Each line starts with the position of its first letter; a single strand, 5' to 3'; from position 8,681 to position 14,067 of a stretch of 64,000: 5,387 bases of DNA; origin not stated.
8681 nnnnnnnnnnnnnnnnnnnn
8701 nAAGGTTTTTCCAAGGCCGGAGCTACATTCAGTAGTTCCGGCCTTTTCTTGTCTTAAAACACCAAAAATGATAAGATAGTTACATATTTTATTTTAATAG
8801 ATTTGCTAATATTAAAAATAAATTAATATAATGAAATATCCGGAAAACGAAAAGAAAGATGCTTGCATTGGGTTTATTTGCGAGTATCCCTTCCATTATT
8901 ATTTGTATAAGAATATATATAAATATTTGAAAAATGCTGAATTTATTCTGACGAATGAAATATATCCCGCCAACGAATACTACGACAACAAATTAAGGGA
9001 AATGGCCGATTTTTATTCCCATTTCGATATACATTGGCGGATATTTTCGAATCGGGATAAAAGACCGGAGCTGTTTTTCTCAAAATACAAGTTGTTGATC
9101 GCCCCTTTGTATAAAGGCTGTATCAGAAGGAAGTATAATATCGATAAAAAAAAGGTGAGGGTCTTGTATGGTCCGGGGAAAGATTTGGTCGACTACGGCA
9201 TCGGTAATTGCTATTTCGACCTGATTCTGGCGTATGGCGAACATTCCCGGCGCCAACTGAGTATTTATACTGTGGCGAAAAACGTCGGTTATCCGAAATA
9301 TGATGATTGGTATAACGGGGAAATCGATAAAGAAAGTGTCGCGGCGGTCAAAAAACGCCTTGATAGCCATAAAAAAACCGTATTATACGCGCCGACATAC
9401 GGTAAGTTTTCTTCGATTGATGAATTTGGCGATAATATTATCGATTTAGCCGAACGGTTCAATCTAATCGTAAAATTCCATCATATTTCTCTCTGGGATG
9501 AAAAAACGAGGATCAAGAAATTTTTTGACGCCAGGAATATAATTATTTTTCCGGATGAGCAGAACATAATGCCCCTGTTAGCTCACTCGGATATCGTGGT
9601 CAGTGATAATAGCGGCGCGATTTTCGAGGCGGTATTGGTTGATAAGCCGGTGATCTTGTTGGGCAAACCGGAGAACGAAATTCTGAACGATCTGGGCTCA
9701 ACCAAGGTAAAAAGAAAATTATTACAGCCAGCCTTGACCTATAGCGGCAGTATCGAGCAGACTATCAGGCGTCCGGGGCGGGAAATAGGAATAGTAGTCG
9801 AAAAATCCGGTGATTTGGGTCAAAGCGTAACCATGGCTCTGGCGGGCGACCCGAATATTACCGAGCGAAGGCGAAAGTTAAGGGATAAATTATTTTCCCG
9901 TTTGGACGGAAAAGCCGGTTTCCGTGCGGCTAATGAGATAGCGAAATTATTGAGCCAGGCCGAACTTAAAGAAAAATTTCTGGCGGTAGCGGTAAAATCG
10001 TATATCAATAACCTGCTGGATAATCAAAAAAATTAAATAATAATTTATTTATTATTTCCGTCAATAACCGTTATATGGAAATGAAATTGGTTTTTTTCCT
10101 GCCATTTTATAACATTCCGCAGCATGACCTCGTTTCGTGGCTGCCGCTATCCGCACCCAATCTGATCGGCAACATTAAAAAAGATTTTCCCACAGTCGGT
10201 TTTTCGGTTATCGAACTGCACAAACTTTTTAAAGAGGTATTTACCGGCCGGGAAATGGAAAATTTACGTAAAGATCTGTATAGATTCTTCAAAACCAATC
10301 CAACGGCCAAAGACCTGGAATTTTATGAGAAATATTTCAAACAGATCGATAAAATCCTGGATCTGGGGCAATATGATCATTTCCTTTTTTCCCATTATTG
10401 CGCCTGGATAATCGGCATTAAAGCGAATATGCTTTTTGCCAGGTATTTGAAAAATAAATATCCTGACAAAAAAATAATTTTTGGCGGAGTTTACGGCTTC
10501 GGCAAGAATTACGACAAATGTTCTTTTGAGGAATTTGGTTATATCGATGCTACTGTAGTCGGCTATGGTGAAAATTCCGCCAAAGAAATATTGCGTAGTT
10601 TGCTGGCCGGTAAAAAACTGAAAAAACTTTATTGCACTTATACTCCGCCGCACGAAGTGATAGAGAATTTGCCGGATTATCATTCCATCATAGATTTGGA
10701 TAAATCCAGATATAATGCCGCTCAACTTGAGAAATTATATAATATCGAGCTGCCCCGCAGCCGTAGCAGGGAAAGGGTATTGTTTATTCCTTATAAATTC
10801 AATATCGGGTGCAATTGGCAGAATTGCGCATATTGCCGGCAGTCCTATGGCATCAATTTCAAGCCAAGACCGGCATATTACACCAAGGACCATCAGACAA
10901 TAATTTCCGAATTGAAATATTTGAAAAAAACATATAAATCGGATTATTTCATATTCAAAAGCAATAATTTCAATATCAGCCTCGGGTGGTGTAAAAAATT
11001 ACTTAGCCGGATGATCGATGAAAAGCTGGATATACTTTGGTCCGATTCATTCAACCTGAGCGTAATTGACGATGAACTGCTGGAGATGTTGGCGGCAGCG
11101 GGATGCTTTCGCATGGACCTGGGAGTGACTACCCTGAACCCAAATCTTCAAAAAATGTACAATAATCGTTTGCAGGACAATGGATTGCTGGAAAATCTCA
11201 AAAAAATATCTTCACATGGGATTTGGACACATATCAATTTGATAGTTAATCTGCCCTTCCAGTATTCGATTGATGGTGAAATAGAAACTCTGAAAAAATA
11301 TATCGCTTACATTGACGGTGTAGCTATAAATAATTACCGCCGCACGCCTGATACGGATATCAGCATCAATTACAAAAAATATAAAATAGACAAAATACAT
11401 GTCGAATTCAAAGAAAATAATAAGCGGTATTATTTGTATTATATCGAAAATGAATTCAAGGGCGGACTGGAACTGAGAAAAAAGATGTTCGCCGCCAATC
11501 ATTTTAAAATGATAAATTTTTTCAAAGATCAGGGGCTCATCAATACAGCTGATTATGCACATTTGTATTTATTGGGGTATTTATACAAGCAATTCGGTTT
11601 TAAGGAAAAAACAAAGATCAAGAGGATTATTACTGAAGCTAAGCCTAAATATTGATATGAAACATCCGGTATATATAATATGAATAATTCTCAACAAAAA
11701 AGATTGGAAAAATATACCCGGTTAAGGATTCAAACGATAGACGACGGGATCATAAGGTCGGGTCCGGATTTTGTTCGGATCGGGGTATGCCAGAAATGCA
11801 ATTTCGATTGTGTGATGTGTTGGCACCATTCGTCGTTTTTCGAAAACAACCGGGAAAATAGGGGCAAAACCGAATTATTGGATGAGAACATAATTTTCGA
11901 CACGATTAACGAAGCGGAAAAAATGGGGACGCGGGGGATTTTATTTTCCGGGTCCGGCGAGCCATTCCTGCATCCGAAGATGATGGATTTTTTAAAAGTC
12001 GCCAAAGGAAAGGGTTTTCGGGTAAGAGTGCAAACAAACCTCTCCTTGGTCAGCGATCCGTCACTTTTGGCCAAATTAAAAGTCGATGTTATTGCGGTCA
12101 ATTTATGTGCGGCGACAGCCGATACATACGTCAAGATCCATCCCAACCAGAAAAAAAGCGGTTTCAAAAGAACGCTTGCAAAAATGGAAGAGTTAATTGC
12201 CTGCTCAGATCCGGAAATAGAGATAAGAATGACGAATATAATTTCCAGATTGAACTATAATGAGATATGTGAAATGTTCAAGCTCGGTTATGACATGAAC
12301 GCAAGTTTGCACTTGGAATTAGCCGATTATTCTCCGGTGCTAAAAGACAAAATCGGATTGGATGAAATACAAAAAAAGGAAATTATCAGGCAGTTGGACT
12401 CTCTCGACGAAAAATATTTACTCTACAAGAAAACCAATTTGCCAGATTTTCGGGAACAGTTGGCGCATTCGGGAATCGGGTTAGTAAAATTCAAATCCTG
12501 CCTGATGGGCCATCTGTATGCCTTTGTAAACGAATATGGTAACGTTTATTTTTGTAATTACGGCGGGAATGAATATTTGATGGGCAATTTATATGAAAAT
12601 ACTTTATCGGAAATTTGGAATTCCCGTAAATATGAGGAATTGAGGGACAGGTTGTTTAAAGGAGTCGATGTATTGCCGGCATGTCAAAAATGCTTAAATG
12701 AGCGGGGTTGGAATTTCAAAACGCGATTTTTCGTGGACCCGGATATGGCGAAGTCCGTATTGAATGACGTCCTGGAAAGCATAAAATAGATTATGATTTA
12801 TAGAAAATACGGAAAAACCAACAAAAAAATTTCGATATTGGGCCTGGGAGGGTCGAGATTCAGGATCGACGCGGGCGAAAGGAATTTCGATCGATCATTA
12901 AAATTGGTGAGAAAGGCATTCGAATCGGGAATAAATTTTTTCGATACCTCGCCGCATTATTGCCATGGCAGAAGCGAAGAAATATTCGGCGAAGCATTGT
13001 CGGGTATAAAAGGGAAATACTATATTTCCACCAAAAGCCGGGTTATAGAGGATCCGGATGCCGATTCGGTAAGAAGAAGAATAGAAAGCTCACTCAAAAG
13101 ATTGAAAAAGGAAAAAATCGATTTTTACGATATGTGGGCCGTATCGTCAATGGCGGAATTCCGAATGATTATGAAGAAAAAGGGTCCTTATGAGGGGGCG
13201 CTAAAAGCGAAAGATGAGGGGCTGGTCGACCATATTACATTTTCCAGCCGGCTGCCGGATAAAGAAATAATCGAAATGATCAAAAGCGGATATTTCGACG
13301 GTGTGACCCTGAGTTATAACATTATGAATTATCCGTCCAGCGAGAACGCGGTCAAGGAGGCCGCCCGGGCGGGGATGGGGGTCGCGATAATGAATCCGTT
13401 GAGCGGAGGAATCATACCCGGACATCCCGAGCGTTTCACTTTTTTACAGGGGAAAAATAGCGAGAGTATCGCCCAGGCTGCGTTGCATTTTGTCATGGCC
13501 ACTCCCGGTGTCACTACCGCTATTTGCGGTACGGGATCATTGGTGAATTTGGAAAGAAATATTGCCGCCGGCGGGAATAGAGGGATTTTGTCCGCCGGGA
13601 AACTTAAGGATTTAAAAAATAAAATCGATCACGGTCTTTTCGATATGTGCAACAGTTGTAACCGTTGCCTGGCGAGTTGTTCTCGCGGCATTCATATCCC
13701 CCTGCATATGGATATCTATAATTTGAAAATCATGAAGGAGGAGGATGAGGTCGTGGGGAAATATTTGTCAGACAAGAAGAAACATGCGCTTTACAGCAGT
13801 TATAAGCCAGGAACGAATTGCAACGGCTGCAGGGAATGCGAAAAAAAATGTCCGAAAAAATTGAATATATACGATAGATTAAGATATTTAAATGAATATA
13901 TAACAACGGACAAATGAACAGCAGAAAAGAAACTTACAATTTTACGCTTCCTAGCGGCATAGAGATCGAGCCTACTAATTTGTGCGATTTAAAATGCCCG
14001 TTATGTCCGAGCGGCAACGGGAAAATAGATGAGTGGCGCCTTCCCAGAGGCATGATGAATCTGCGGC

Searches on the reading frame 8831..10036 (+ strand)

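Call 33: search_protein_families(library=ncbifam, proteins=[window:8831-10036:+], max_evalue=0.00001)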
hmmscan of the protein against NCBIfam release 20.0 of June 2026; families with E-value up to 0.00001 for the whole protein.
window:8831-10036:+ (401 aa): 1 family
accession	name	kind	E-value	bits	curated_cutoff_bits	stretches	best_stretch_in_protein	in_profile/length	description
NF046086.1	BFO_1060_trans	domain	2.7e-11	43.2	200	1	170-283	181-295/365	BFO_1060 family glycosyltransferase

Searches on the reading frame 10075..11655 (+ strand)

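Call 33: search_protein_families(library=ncbifam, proteins=[window:10075-11655:+], max_evalue=0.00001)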
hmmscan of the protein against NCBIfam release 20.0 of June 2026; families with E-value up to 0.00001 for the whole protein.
window:10075-11655:+ (526 aa): 8 families
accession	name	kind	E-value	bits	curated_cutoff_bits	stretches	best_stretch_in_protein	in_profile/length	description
TIGR04479.1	bcpD_PhpK_rSAM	subfamily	9e-15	54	600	1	230-395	234-393/504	PhpK family radical SAM P-methyltransferase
TIGR02026.1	BchE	equivalog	5.5e-12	45.3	481.35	1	123-426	84-378/497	magnesium-protoporphyrin IX monomethyl ester anaerobic oxidative cyclase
TIGR04385.1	B12_rSAM_cofa1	equivalog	6.1e-12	45.5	450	1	120-396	88-349/438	B12 lower ligand biosynthesis radical SAM protein BzaD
TIGR03975.1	rSAM_ocin_1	subfamily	8.3e-11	41.1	281.85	1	117-394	143-413/606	RiPP maturation radical SAM C-methyltransferase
NF038361.1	rSAM_Sden_1168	equivalog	4.5e-10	38.7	575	1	115-397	154-437/560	Sden_1168 family B12-binding radical SAM P-methyltransferase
NF050148.1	rSAM_ApyD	equivalog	7e-10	37.9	750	1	244-396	206-351/645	RiPP biosynthesis radical SAM protein ApyD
TIGR04072.2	rSAM_ladder_B12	equivalog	1.2e-08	34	360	1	241-353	184-291/443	lipid biosynthesis B12-binding/radical SAM protein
TIGR00538.1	hemN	equivalog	9.7e-06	24.6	324.95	0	326-426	144-245/454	oxygen-independent coproporphyrinogen III oxidase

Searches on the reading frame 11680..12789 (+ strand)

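Call 33: search_protein_families(library=ncbifam, proteins=[window:11680-12789:+], max_evalue=0.00001)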
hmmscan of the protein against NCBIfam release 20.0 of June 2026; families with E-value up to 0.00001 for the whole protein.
window:11680-12789:+ (369 aa): 35 families (the best 25 are shown)
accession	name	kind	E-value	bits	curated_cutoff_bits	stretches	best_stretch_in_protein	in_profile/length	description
TIGR04317.1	W_rSAM_matur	equivalog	2.4e-29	102.6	380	1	34-341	8-316/349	tungsten cofactor oxidoreductase radical SAM maturase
NF033640.1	N_Twi_rSAM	subfamily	1.5e-21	77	170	2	12-241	92-335/398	twitch domain-containing radical SAM protein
TIGR04055.1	rSAM_NirJ2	equivalog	5.3e-16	59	500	1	37-329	7-290/326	putative heme d1 biosynthesis radical SAM protein NirJ2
TIGR04545.1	rSAM_ahbD_hemeb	equivalog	1.4e-15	57.6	500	1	36-211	6-170/339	heme b synthase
NF038283.1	viperin_w_prok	equivalog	4.6e-15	55.5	180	1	36-196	8-170/281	viperin family antiviral radical SAM protein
NF050035.1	rSAM_WgK_link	exception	7.8e-15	54.7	650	1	28-175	7-146/367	radical SAM/SPASM peptide maturase WgkB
TIGR04251.1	SCM_rSAM_ScmF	equivalog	1.1e-13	51.4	400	1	38-208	12-174/353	SynChlorMet cassette radical SAM/SPASM protein ScmF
TIGR03962.1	mycofact_rSAM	equivalog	1.1e-13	51.1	265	1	37-338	19-303/339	mycofactocin radical SAM maturase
TIGR04311.1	rSAM_Geo_metal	subfamily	1.3e-13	50.8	400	1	34-201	7-172/423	radical SAM/SPASM family putative metalloenzyme maturase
TIGR04321.1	spiroSPASM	subfamily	1.3e-13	50.5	250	1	22-175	223-379/510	spiro-SPASM protein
TIGR04054.1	rSAM_NirJ1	equivalog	2.2e-12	46.3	650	1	27-206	34-200/387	putative heme d1 biosynthesis radical SAM protein NirJ1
TIGR02495.1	NrdG2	equivalog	2.5e-12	46.5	131.15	1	37-201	23-178/193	anaerobic ribonucleoside-triphosphate reductase activating protein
TIGR02666.1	moaA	equivalog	7e-12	44.9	284.05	1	31-241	11-218/336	GTP 3',8-cyclase MoaA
TIGR04546.1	rSAM_ahbC_deAc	equivalog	9.4e-12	44.4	650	1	35-205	44-202/390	12,18-didecarboxysiroheme deacetylase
TIGR04051.1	rSAM_NirJ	equivalog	9.9e-12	44.5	515.45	1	37-205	9-165/354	heme d1 biosynthesis radical SAM protein NirJ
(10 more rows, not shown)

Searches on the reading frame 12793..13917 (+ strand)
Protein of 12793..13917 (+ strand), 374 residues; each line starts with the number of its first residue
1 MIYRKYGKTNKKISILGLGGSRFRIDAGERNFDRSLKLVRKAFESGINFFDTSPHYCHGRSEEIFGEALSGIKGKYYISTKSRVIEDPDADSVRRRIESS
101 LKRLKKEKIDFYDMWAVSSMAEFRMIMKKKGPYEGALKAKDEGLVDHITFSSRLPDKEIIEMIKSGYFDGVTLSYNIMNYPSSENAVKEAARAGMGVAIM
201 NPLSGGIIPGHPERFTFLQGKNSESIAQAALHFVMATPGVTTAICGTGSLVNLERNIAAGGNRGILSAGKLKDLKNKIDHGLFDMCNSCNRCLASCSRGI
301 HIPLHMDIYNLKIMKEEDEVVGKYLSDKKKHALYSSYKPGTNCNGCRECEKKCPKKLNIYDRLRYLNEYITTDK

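Call 33: search_protein_families(library=ncbifam, proteins=[window:12793-13917:+], max_evalue=0.00001)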
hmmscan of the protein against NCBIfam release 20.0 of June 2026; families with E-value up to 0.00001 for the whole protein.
window:12793-13917:+ (374 aa): 5 families
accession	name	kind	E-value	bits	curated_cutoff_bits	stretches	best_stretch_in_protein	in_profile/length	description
NF049922.1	MethglyxlRedYdjG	equivalog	8.3e-17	61.2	550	1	5-84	5-88/326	NADH-dependent methylglyoxal reductase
NF007695.0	PRK10376.1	subfamily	2.2e-11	43.4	280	1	30-274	37-283/290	oxidoreductase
TIGR01293.1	Kv_beta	subfamily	5.2e-08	32.3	365.4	1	1-81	1-82/319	voltage-dependent potassium channel subunit beta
NF007388.0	PRK09912.1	subfamily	1.6e-06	27.2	448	0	1-210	13-232/346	L-glyceraldehyde 3-phosphate reductase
TIGR02936.1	fdxN_nitrog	equivalog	2.3e-06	27.6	80.55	1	284-358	21-87/91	ferredoxin III, nif-specific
